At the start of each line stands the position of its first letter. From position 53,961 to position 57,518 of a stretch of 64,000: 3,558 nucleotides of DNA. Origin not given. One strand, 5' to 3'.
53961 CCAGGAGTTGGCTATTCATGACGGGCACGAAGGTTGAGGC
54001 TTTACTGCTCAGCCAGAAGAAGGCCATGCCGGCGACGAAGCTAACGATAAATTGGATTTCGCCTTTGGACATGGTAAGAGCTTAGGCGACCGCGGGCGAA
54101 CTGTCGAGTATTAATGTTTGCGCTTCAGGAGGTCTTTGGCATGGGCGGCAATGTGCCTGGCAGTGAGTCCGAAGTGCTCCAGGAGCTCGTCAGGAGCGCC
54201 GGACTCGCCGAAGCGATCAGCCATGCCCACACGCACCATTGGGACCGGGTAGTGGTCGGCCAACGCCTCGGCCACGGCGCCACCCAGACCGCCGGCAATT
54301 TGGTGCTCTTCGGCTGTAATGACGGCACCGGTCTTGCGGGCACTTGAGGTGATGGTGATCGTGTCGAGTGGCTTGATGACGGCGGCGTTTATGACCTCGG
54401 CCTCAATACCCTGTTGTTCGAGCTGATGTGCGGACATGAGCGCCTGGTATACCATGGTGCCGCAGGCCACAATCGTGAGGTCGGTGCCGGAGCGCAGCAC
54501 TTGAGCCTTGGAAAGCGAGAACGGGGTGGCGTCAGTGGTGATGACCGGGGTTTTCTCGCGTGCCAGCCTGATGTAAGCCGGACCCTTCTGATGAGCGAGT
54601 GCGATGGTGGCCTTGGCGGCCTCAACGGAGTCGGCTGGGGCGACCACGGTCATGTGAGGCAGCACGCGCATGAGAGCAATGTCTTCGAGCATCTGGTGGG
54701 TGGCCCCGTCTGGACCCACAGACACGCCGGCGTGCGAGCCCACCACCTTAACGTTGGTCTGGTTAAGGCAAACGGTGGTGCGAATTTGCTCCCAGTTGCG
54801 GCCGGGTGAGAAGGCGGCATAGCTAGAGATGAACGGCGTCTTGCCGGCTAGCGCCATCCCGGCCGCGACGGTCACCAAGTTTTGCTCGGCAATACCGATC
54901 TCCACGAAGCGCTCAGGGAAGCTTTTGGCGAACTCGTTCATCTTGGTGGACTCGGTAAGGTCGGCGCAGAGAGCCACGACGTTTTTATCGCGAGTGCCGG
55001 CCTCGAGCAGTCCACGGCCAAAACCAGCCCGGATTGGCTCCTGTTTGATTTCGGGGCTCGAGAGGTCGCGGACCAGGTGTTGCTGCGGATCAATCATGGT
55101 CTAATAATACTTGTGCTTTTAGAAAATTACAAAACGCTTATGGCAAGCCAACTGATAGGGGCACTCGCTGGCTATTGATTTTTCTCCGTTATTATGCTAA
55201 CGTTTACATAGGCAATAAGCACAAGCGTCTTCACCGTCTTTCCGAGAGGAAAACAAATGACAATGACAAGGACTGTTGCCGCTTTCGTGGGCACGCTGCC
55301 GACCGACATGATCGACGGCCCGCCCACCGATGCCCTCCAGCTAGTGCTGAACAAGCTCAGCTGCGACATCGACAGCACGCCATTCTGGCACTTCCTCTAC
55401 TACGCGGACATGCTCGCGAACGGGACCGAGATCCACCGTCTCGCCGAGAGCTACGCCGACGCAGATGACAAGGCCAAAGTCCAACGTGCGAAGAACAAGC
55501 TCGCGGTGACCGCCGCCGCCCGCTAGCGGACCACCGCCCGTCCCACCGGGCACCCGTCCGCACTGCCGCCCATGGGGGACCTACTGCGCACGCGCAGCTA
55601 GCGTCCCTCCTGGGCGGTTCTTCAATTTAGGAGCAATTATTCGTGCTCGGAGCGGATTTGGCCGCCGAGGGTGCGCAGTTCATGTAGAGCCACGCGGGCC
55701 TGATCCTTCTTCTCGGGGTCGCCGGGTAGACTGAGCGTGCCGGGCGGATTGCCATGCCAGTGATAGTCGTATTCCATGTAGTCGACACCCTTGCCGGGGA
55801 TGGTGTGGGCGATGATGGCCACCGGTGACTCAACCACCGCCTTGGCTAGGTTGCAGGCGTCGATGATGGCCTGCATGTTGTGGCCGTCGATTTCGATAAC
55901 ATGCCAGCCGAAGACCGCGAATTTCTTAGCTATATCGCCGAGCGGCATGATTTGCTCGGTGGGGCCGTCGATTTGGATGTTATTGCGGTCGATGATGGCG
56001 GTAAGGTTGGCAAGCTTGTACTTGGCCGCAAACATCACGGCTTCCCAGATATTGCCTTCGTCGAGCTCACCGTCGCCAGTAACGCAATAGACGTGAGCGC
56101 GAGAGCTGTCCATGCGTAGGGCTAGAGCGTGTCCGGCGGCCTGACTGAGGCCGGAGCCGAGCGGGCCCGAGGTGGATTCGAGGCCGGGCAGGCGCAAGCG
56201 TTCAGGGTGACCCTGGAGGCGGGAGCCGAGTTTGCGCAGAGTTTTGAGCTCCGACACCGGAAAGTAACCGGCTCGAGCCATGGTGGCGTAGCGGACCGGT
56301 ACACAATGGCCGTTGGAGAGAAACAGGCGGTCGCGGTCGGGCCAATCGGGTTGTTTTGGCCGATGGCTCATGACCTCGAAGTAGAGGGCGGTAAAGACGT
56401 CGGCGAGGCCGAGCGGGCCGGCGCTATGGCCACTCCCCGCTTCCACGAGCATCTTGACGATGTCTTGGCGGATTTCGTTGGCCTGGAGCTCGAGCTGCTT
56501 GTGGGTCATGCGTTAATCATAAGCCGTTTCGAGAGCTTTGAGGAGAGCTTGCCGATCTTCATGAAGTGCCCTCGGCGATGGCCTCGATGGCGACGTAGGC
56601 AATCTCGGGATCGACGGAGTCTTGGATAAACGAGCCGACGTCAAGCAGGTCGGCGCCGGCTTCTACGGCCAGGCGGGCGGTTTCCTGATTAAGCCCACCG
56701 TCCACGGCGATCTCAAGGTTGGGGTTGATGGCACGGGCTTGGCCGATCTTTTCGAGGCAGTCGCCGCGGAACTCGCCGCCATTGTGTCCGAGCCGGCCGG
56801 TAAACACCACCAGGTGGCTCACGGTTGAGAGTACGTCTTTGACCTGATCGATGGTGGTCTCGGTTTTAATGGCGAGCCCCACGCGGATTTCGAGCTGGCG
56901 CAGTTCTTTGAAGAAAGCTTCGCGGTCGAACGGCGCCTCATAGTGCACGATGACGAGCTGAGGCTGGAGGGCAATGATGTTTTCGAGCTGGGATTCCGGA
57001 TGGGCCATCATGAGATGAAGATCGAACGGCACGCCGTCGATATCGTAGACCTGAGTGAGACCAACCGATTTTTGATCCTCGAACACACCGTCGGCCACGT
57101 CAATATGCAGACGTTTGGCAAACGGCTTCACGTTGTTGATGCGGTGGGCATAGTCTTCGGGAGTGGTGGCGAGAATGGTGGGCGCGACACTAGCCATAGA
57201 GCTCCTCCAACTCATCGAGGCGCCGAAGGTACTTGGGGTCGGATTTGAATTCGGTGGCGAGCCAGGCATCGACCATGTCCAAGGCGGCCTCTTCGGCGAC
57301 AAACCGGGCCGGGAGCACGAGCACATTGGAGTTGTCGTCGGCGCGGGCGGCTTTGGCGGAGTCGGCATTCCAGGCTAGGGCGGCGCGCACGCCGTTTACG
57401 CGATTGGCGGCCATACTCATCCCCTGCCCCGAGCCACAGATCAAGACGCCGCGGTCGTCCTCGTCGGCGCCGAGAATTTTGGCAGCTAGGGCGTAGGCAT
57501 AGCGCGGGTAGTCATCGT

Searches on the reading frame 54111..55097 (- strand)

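Call 53: search_protein_families(library=pfam, proteins=[window:54111-55097:-], max_evalue=0.00001)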
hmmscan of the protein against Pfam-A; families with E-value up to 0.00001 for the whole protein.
window:54111-55097:- (328 aa): 3 families
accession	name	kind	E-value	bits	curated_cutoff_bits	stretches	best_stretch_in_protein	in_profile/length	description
PF02779.29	Transket_pyr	-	5e-41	140.7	27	1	22-183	5-172/174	Transketolase, pyrimidine binding domain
PF02780.25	Transketolase_C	-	2.2e-35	121.7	25.9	1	197-316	2-124/124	Transketolase, C-terminal domain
PF22613.1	Transketolase_C_1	-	2.6e-07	31.3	27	1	203-312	10-113/113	Transketolase-like TK C-terminal domain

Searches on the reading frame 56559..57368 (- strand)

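Call 53: search_protein_families(library=pfam, proteins=[window:56559-57368:-], max_evalue=0.00001)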
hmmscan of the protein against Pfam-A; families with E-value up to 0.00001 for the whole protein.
window:56559-57368:- (269 aa): 1 family
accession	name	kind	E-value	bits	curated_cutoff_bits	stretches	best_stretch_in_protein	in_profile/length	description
PF00834.25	Ribul_P_3_epim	-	3e-31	108.8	21.1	1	61-248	2-197/198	Ribulose-phosphate 3 epimerase family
